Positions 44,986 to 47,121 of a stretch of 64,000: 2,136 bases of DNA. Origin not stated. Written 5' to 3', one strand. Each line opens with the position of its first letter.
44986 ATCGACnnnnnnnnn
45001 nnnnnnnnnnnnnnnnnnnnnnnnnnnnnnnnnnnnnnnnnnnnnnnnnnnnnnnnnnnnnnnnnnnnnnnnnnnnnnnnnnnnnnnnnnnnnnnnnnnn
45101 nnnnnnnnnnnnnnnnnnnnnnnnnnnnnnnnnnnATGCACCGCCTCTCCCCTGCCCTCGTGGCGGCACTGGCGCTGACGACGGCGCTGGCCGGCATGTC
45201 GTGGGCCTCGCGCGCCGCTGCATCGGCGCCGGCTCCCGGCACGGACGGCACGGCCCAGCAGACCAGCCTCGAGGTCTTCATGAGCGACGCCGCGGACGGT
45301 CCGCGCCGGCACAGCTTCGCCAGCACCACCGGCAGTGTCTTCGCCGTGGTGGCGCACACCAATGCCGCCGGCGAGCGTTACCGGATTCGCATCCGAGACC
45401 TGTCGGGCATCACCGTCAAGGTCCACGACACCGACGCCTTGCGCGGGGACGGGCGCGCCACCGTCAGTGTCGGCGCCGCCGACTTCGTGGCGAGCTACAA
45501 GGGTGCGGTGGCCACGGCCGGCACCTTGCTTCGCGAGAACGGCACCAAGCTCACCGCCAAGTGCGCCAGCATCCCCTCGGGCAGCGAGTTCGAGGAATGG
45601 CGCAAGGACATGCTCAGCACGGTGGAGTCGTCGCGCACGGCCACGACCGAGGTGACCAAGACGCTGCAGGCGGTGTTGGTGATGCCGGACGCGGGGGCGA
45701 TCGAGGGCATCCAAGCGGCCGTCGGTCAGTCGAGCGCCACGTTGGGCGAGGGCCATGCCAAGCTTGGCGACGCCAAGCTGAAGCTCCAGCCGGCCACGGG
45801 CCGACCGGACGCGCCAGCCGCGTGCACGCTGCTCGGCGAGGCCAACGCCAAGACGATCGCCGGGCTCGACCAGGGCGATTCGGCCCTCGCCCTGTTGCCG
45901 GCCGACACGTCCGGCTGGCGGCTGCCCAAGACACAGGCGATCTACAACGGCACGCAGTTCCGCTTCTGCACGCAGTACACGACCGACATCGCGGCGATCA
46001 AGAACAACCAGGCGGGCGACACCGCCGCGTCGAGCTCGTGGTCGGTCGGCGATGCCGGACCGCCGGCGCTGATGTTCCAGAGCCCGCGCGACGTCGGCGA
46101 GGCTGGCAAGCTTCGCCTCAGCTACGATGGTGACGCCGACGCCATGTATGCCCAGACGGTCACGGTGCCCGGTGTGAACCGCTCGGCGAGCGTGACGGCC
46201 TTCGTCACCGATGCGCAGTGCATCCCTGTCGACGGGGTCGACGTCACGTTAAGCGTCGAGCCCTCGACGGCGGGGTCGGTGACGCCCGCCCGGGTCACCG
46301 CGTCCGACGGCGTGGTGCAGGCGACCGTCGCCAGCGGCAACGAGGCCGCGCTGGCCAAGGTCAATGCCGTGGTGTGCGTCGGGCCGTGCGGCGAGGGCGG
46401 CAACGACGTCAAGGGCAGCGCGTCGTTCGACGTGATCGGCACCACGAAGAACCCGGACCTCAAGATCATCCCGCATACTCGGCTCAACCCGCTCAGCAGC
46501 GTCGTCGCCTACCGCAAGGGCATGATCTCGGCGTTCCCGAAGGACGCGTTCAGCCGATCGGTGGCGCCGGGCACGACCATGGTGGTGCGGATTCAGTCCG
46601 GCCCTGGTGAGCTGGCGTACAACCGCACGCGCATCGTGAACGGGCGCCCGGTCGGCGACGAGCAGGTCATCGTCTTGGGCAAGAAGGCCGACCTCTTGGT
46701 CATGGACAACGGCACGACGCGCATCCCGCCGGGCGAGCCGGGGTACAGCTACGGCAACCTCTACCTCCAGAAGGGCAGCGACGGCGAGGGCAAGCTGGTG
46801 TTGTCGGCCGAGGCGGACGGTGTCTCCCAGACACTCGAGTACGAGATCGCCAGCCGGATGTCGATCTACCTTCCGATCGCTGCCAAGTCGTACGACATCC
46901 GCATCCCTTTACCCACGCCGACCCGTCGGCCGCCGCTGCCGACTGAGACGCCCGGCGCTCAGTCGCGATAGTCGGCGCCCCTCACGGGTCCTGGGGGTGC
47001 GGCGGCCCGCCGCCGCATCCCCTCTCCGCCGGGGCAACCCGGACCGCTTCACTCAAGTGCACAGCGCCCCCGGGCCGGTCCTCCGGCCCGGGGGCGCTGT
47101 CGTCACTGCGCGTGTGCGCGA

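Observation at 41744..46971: Tandem array of four paralogous secreted proteins with a shared N-terminal domain and C-terminal membrane anchors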

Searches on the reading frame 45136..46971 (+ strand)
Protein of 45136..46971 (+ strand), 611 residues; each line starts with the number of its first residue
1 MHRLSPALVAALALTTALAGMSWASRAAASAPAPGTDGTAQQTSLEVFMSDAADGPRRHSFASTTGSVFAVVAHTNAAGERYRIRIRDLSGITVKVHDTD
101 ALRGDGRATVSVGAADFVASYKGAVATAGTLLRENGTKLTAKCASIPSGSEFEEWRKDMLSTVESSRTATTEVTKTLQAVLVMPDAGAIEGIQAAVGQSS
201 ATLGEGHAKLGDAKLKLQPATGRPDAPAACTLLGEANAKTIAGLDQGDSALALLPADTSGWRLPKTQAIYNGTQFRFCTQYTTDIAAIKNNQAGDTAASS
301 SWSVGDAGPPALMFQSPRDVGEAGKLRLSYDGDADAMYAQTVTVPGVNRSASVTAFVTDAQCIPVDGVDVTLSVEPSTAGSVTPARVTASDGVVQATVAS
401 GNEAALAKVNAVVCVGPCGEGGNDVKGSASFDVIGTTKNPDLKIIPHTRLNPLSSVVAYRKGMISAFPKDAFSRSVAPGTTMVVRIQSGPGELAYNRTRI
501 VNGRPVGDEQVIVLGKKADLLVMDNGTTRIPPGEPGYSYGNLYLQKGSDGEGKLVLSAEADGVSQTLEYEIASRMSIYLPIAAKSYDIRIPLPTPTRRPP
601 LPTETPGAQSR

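Call 4: search_protein_families(library=pfam, proteins=[window:45136-46971:+], max_evalue=1)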
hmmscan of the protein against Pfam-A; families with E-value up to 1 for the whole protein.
window:45136-46971:+ (611 aa): 1 family
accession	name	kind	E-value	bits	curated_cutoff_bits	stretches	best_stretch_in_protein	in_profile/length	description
PF02369.22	Big_1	-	0.00014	22.3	34.9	1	350-411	18-78/93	Bacterial Ig-like domain (group 1)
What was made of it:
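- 45136..46971 (+): G4: 611 aa. Signal peptide, module aa ~44-313 (nt 45265-46074), Big_1-like Ig domain aa ~350-445 (nt 46183-46470), second beta domain aa ~462-571 (nt 46519-46848), C-terminal '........' peptide at aa 577-584 (nt 46864-46887), Pro-rich end. Big_1 scores 22.3 bits, below the cut-off of 34.9 (call 4).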

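Call 8: search_protein_families(library=ncbifam, proteins=[window:45136-46971:+], max_evalue=1)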
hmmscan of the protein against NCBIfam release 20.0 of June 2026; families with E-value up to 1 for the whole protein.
window:45136-46971:+ (611 aa): 0 families

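Call 26: search_solved_structures(query=window:45136-46968:+, max_evalue=10)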
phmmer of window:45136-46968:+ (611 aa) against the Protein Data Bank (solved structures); distinct sequences matched with E-value up to 10: 0.

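Call 27: find_homologous_proteins(query=window:45136-46968:+, max_evalue=0.01)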
Query window:45136-46968:+ (611 aa): 6 proteins with E <= 0.01 among 8000 candidates.
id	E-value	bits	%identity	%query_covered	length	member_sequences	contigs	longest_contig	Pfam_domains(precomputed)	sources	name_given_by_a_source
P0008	0.0e+0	1328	100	100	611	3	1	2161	-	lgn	-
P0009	0.0e+0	1166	88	93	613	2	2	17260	-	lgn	-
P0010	2.1e-153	530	46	99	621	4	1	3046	-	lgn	-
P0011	4.3e-79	285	34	99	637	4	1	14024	-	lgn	-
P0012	5.3e-77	278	33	98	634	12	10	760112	PF02369.23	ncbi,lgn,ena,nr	ncbi:MAG: hypothetical protein IPL60_00210 [Ardenticatenia bacterium]|nr:hypothetical protein [Arden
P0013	4.5e-74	268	35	97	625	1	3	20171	-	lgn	-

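Call 28: find_encoding_contigs(protein=P0012, flank=10000, max_places=4)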
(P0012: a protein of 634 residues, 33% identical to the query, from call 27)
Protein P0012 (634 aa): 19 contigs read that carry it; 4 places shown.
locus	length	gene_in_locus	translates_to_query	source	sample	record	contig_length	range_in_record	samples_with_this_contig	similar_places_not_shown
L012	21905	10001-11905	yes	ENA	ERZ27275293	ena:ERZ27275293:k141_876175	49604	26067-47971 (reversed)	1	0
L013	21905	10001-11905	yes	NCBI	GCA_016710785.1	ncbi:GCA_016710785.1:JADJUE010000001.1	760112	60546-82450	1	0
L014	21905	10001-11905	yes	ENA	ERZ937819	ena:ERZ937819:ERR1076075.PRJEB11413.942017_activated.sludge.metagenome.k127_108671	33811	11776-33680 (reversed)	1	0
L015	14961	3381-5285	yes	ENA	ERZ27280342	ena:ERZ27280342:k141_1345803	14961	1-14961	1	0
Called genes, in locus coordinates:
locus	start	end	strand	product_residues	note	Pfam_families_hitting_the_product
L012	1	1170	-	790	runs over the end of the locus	-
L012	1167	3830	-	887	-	-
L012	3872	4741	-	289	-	PF00535:Glycos_transf_2, PF13641:Glyco_tranf_2_3 (faint), PF13632:Glyco_trans_2_3 (weak)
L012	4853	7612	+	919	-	PF17210:SdrD_B (faint)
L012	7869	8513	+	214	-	-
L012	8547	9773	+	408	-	-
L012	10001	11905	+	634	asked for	PF02369:Big_1 (faint)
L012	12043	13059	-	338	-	PF13691:Lactamase_B_4 (weak), PF23023:Anti-Pycsar_Apyc1, PF00753:Lactamase_B, PF12706:Lactamase_B_2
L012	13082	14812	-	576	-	-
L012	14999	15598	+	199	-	PF02545:Maf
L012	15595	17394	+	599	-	PF13231:PMT_2 (weak)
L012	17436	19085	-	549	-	PF03853:YjeF_N, PF01256:Carb_kinase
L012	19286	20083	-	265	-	-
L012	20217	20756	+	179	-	-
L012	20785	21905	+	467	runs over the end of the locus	PF26549:Tricorn_N (faint), PF07676:PD40 (faint)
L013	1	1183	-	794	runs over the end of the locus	-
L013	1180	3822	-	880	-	-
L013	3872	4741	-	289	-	PF00535:Glycos_transf_2, PF13641:Glyco_tranf_2_3 (faint), PF13632:Glyco_trans_2_3 (weak)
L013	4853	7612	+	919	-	PF17210:SdrD_B (faint)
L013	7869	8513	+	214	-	-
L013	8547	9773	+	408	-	-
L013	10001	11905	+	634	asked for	PF02369:Big_1 (faint)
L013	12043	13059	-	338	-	PF13691:Lactamase_B_4 (weak), PF23023:Anti-Pycsar_Apyc1, PF00753:Lactamase_B, PF12706:Lactamase_B_2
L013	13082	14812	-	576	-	-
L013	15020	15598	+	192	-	PF02545:Maf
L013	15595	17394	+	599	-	PF13231:PMT_2 (weak)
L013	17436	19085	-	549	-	PF03853:YjeF_N, PF01256:Carb_kinase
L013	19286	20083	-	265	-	-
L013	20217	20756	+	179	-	-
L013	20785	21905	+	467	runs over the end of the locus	PF26549:Tricorn_N (faint), PF07676:PD40 (faint)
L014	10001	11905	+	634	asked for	PF02369:Big_1 (faint)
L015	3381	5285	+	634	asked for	PF02369:Big_1 (faint)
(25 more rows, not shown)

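Call 68: predict_structure(alignment_id=A6)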
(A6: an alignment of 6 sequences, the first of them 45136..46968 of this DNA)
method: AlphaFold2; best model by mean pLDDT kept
length: 611 residues; sequences in the alignment: 6
mean_pLDDT: 70.5   pTM: 0.48
mean pLDDT of the five models: 70.5, 69.5, 68.7, 68.2, 66.4
residues with pLDDT >= 90: 99; 70-90: 288; 50-70: 104; < 50: 120
segments of 3 or more residues with pLDDT < 50: 1-42, 273-277, 314-348, 576-611
pLDDT, mean of each block of 10 residues (from residue 1): 34 30 28 32 72 82 86 85 77 83 88 90 87 91 86 86 77 75 83 83 75 76 86 93 91 87 71 50 80 65 63 38 31 30 35 57 64 78 78 66 67 62 59 71 85 77 86 71 93 91 82 93 75 79 89 92 89 59 34 37 38 31
secondary structure, 60 per line:
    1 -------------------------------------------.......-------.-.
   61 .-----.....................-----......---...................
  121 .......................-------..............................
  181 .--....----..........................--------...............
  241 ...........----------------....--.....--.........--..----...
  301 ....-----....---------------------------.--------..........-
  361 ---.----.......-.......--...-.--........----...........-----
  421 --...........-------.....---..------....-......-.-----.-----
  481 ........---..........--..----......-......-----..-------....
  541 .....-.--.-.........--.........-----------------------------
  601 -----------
elements in order: E44-50 E67-87 E93-98 E102-113 H114-143 H151-181 H184-187 H192-217 H226-251 E268-271 E274-278 E281-289 E298-304 E310-313 E350-359 E369-375 E380-383 E386-388 E393-400 E405-415 E423-433 E441-445 H457-460 E462-467 E481-488 E492-501 E510-515 E517-522 E537-545 E552-560 E563-571

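Call 72: fold_search(model_id=the predicted structure, library=pdb)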
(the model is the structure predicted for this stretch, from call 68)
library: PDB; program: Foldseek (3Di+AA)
matches with E <= 10: 1385; with E <= 0.001: 76
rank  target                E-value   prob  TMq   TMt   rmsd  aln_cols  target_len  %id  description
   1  9g93_A                2.4e-07  1.00  0.13  0.13  19.3       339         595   12  CryoET structure of the in vitro grown Bacillus anthracis Sap S-layer (released 2024-12-18)
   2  9qk2_F                6.4e-07  1.00  0.15  0.14  29.2       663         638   10  Structure of the Complement classical and lectin pathway C3 convertase in complex with substrate C3 (released 2025-12-24)
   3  7q62_A                1.4e-06  1.00  0.12  0.08  18.7       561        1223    7  Structure of TEV cleaved A2ML1 dimer (A2ML1-TT dimer) (released 2022-04-20)
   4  4uj7                  1.5e-06  1.00  0.14  0.34  18.6       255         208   12  Structure of the S-layer protein SbsC, domains 5-6 (released 2016-04-27)
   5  8s80_F                3.8e-06  1.00  0.12  0.29  16.2       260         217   12  Domains 4 and 5 of Sap S-layer protein from Bacillus anthracis (released 2024-11-20)
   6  7sqc_F0               4.6e-06  1.00  0.17  0.29  19.0       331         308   11  Ciliary C1 central pair apparatus isolated from Chlamydomonas reinhardtii (released 2022-04-13)
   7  7sqc_F1               4.9e-06  1.00  0.19  0.22  17.7       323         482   10  Ciliary C1 central pair apparatus isolated from Chlamydomonas reinhardtii (released 2022-04-13)
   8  8s80_A                5.1e-06  1.00  0.11  0.26  16.8       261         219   11  Domains 4 and 5 of Sap S-layer protein from Bacillus anthracis (released 2024-11-20)
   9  7sqc_2A               8.1e-06  1.00  0.18  0.15  18.7       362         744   12  Ciliary C1 central pair apparatus isolated from Chlamydomonas reinhardtii (released 2022-04-13)
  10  9ijj_E                1.0e-05  1.00  0.16  0.19  14.9       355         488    8  In situ structure of the central apparatus in mouse sperm axoneme. (released 2025-06-04)
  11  8b0g_A                1.2e-05  1.00  0.18  0.10  15.8       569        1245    8  2C9, C5b9-CD59 structure (released 2023-02-22)
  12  7ad6_B                1.5e-05  1.00  0.21  0.20  17.3       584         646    8  Crystal structure of human complement C5 in complex with the K92 bovine knob domain peptide. (released 2021-03-10)
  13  5hcc_B                1.5e-05  1.00  0.21  0.20  17.5       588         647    8  Ternary complex of human Complement C5 with Ornithodoros moubata OmCI and Dermacentor andersoni RaCI3. (released 2016-03-30)
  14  4p99_A                1.6e-05  1.00  0.16  0.21  21.9       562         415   11  Ca2+-stabilized adhesin helps an Antarctic bacterium reach out and bind ice (released 2014-06-18)
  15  6tpl_A                1.8e-05  1.00  0.14  0.35  16.2       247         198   12  D0-D1 domain of Intimin (released 2021-01-13)
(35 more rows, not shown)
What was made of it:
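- The G4 model's best PDB matches are the multi-Ig S-layer proteins Sap and SbsC, intimin and MG-domain proteins (call 72).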

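Call 83: search_protein_families(library=ncbifam, proteins=[L013:4853-7612:+, P0012], max_evalue=0.1)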
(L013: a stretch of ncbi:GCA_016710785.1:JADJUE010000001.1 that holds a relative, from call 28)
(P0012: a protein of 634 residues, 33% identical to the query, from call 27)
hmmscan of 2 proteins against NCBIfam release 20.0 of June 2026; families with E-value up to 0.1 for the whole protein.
L013:4853-7612:+ (919 aa): 1 family
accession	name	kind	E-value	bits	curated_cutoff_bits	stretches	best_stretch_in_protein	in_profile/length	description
NF033679.1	DNRLRE_dom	domain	0.0018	18.4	34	1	383-427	13-56/164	DNRLRE domain-containing protein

P0012 (634 aa): 0 families
